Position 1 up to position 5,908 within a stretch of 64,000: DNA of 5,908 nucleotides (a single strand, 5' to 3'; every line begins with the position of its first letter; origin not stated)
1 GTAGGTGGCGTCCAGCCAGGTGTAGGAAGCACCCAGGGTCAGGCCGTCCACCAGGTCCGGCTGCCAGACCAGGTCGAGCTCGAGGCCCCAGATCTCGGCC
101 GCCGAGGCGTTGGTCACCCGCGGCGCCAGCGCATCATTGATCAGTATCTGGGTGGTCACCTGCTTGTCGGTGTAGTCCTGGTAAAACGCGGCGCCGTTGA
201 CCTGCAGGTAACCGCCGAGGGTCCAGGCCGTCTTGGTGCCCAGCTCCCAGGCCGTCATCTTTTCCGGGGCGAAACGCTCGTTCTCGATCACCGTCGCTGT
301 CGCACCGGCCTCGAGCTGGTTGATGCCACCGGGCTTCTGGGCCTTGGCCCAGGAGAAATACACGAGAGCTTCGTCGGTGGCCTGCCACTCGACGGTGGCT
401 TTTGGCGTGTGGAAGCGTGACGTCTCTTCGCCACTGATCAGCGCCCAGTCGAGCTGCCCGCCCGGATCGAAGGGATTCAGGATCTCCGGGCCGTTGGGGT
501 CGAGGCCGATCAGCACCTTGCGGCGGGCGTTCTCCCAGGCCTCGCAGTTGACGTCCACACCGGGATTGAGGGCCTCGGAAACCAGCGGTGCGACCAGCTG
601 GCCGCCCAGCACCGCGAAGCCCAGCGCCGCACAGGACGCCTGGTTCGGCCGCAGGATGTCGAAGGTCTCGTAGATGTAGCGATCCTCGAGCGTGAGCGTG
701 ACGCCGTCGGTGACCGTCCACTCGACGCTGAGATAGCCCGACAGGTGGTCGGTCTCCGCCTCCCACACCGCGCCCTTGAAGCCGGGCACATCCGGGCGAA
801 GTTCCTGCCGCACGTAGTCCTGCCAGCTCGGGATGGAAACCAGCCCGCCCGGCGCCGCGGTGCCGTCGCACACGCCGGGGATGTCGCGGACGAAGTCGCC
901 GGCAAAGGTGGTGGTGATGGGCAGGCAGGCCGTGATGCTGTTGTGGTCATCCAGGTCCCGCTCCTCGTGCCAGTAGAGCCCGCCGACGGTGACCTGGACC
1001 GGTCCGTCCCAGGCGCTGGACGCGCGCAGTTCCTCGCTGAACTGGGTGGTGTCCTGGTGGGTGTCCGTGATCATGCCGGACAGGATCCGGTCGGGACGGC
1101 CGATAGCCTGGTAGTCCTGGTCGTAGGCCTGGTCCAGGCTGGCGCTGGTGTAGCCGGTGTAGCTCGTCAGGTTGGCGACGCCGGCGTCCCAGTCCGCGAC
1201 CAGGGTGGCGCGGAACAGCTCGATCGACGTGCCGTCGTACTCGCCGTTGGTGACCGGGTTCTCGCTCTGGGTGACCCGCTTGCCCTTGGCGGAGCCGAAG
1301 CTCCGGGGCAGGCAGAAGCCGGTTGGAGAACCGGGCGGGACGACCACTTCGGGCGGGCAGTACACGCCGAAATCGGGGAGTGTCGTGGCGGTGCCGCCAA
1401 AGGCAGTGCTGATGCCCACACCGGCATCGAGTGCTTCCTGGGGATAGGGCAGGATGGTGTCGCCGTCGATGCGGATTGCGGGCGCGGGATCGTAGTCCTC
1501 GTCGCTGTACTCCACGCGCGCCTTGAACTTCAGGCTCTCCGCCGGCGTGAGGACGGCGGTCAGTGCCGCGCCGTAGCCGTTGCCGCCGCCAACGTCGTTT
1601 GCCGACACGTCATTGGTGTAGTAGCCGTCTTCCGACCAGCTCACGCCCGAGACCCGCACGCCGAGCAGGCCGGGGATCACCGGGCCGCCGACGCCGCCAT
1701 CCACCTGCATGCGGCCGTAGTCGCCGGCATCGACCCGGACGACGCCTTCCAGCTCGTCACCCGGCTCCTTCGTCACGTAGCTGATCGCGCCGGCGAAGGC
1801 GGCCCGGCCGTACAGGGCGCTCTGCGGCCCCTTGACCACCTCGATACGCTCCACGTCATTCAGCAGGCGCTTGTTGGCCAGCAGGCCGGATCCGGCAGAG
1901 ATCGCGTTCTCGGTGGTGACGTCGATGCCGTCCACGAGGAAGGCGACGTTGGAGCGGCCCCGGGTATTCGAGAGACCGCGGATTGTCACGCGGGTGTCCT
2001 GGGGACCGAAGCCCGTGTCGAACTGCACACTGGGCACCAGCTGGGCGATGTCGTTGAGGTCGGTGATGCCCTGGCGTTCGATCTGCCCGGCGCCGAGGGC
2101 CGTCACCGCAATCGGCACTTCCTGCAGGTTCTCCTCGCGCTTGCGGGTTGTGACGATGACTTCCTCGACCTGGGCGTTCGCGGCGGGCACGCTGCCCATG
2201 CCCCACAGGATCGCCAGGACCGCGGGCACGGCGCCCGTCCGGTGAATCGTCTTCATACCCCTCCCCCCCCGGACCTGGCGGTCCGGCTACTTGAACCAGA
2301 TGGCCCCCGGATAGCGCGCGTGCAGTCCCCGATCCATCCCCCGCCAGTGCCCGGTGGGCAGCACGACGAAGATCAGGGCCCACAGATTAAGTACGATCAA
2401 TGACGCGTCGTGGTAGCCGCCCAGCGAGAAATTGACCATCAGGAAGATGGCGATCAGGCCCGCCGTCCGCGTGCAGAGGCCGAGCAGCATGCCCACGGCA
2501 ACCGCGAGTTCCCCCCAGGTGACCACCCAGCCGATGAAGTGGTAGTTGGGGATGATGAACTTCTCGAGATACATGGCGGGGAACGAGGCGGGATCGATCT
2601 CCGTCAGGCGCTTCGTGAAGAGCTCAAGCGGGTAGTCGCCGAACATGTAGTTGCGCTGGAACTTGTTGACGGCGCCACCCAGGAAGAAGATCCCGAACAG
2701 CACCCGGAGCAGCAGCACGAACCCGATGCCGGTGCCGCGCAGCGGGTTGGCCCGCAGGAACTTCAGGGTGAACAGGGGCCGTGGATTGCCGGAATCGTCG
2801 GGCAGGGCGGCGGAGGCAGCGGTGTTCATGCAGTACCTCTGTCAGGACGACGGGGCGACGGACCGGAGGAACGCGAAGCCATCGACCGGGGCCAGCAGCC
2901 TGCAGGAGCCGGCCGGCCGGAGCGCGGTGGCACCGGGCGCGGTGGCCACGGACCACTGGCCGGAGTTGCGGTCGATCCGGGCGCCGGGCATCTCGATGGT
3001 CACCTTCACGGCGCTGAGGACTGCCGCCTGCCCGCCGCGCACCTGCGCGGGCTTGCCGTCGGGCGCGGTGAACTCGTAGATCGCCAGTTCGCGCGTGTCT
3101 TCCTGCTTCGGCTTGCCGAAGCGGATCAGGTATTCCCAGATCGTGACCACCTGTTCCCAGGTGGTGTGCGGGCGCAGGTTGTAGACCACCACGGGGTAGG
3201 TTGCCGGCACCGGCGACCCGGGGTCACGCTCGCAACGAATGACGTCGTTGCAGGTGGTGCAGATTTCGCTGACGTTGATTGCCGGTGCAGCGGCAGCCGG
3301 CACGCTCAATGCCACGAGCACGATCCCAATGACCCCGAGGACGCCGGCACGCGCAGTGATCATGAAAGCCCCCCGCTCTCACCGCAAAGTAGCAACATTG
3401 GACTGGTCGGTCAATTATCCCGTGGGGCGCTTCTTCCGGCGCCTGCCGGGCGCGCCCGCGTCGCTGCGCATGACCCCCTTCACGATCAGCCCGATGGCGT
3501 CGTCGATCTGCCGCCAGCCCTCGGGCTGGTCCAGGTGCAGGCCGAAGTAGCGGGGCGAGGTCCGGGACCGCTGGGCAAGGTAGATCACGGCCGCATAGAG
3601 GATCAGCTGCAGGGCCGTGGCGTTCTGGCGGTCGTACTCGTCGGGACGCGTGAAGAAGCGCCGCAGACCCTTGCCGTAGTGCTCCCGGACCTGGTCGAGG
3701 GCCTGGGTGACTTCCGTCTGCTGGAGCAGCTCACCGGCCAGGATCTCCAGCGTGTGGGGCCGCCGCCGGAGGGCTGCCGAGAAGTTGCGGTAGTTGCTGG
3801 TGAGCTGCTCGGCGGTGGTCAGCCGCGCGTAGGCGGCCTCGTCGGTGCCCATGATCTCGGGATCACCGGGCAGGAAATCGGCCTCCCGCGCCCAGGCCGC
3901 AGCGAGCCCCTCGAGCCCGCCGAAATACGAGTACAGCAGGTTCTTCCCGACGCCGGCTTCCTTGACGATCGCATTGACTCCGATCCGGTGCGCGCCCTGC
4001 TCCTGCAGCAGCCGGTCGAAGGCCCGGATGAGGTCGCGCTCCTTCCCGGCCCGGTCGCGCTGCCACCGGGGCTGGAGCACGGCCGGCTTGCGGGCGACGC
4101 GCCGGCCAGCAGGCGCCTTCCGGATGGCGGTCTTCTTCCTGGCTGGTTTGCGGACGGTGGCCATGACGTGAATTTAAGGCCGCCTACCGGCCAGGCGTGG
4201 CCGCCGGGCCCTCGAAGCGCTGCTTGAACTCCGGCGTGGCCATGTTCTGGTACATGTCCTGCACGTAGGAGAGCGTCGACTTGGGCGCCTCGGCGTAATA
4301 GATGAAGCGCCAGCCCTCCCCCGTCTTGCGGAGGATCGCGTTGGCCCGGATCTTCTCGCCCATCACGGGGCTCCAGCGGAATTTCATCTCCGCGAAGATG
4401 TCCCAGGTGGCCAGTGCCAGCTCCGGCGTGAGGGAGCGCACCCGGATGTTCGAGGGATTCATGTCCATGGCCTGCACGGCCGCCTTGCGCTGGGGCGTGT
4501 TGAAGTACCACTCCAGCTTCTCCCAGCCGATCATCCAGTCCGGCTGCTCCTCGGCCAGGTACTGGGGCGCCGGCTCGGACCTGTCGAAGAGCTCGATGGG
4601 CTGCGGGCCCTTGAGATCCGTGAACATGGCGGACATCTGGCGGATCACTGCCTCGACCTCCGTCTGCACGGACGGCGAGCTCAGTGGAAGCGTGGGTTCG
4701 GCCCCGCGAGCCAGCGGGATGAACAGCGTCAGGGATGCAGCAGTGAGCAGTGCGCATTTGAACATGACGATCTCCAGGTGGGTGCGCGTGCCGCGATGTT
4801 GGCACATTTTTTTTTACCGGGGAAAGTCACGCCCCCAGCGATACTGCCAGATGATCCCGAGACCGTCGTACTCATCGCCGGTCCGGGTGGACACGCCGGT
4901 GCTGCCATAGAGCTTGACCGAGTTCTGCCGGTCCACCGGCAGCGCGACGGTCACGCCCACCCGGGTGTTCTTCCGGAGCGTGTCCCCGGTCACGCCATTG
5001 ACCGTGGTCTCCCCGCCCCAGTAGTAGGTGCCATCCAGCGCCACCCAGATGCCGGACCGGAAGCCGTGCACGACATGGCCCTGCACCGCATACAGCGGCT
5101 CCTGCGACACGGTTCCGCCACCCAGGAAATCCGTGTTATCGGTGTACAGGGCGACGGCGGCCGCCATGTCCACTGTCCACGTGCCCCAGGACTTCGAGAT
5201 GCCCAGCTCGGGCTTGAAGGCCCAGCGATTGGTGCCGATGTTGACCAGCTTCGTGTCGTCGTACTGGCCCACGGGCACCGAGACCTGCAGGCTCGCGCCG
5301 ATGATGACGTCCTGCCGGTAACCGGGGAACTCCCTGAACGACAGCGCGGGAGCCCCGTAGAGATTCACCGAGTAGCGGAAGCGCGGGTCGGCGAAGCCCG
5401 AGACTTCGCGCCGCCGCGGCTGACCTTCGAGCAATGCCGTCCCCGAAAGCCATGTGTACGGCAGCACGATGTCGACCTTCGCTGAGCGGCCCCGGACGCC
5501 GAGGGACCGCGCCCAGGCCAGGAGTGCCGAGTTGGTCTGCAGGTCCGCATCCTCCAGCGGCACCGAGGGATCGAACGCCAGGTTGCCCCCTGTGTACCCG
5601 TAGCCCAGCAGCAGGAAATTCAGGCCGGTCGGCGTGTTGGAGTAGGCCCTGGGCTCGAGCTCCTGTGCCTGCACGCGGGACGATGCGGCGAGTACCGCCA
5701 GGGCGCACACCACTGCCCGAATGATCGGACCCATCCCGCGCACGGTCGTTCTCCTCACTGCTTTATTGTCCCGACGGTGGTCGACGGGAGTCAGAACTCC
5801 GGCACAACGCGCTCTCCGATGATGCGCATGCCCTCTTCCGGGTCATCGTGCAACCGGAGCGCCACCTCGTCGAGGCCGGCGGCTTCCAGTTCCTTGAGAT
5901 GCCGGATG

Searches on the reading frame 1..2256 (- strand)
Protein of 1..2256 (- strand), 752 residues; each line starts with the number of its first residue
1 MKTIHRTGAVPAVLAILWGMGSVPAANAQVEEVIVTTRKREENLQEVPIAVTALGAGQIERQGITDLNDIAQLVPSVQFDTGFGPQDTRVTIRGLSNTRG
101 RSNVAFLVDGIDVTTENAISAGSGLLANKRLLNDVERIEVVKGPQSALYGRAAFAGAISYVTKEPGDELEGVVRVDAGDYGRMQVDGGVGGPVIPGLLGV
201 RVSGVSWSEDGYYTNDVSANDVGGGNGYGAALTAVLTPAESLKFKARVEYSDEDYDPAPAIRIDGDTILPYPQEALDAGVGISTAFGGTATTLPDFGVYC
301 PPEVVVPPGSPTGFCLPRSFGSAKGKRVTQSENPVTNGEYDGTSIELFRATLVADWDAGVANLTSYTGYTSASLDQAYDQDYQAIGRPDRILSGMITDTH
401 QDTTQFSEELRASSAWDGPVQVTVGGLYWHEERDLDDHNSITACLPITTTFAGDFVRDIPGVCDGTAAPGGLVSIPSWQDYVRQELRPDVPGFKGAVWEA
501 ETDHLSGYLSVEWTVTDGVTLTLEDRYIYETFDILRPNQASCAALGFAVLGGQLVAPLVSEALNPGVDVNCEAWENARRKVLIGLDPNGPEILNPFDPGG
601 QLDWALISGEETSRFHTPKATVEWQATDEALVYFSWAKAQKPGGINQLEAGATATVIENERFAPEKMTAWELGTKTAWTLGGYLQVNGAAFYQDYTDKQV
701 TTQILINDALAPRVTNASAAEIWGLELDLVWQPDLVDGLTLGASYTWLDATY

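Call 57: search_protein_families(library=pfam, proteins=[window:1-2256:-], max_evalue=0.0001)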
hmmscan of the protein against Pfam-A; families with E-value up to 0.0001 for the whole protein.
window:1-2256:- (752 aa): 2 families
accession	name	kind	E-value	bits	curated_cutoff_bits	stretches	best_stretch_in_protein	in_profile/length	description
PF00593.30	TonB_dep_Rec_b-barrel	-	8e-24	85.7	27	1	336-751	52-351/436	TonB dependent receptor-like, beta-barrel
PF07715.20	Plug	-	5.8e-23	81.9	23.9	1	44-157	2-107/107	TonB-dependent Receptor Plug Domain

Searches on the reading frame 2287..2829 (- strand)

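Call 57: search_protein_families(library=pfam, proteins=[window:2287-2829:-], max_evalue=0.0001)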
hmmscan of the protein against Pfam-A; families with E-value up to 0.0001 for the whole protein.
window:2287-2829:- (180 aa): 2 families
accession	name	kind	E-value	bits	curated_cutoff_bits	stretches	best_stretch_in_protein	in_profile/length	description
PF07681.17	DoxX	-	2.9e-09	37.8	23.6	1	38-132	2-77/85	DoxX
PF07291.16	MauE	-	8.8e-06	26.5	27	1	37-136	4-85/128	Methylamine utilisation protein MauE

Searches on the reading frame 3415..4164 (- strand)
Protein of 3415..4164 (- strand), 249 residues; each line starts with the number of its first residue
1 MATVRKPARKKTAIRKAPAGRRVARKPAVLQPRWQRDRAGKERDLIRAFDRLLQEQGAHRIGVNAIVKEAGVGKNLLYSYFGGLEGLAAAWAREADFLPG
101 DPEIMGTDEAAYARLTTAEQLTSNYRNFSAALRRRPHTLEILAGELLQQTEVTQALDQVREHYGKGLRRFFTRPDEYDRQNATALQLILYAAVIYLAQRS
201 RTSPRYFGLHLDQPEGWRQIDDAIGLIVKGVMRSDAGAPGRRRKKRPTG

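Call 57: search_protein_families(library=pfam, proteins=[window:3415-4164:-], max_evalue=0.0001)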
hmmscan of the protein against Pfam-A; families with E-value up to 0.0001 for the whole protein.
window:3415-4164:- (249 aa): 1 family
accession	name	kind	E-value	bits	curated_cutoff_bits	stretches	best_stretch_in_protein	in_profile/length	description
PF00440.29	TetR_N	-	2e-09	37.5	24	1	48-90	4-46/47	Bacterial regulatory proteins, tetR family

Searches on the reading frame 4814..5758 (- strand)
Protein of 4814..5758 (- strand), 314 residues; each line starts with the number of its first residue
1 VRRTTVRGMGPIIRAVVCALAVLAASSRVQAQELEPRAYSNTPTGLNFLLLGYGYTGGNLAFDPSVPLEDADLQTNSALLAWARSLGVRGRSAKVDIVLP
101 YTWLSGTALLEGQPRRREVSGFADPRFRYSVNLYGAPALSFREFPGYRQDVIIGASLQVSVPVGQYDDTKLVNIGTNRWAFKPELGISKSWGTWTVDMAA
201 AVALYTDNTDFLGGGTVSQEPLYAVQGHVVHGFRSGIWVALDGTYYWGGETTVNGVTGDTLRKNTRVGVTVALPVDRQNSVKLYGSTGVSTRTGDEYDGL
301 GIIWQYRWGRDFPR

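Call 56: search_protein_families(library=ncbifam, proteins=[window:4814-5758:-], max_evalue=0.00001)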
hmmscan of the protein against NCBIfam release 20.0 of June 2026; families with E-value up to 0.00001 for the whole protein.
window:4814-5758:- (314 aa): 0 families

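Call 57: search_protein_families(library=pfam, proteins=[window:4814-5758:-], max_evalue=0.0001)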
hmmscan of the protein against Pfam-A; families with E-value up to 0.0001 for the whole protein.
window:4814-5758:- (314 aa): 1 family
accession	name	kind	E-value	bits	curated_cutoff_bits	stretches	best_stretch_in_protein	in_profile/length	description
PF13557.12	Phenol_MetA_deg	-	1.1e-18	68.6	22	1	69-302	16-238/242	Putative MetA-pathway of phenol degradation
